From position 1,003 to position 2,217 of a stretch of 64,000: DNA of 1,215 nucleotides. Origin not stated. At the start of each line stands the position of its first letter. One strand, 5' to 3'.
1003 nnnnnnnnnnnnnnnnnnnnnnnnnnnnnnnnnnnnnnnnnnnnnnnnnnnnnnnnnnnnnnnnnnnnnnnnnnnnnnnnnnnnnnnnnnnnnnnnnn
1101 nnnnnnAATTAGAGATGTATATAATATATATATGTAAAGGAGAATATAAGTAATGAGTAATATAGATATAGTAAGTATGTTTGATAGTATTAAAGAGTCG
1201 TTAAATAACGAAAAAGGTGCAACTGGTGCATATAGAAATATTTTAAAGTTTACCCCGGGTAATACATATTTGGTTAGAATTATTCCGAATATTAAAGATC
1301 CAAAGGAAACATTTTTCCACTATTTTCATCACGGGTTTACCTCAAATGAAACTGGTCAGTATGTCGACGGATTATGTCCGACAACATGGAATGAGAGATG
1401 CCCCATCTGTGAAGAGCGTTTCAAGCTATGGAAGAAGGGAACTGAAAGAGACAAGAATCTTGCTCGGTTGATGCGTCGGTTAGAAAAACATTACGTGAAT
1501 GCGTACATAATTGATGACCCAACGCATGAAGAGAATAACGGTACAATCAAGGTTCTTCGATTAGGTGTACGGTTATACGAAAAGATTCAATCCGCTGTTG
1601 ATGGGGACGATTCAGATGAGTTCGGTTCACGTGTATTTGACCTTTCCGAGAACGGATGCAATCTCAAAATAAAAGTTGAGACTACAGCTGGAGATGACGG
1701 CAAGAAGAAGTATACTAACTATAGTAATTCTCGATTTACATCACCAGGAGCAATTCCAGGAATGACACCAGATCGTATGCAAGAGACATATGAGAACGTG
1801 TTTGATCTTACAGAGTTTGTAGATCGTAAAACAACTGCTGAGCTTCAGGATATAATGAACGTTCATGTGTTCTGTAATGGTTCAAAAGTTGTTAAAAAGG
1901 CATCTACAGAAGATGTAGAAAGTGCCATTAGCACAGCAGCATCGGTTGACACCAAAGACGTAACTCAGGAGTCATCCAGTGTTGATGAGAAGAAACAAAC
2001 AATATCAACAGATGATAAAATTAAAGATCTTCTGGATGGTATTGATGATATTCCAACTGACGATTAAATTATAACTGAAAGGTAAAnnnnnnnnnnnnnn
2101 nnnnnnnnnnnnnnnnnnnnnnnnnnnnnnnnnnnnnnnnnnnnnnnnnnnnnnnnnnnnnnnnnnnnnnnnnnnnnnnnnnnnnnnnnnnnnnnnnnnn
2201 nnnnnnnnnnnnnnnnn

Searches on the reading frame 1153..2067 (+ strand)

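Call 53: search_protein_families(library=phrogs, proteins=[window:1153-2067:+], max_evalue=0.001)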
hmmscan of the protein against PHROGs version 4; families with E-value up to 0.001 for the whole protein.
window:1153-2067:+ (304 aa): 3 families
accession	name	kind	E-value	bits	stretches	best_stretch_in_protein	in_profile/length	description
phrog_224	-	DNA, RNA and nucleotide metabolism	1.7e-40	140.8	1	39-293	50-312/318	single strand DNA binding protein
phrog_1192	-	DNA, RNA and nucleotide metabolism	4.9e-20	73.3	1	12-287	7-286/326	single strand DNA binding protein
phrog_1764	-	unknown function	3.4e-13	50.4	1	38-266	43-264/391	unknown function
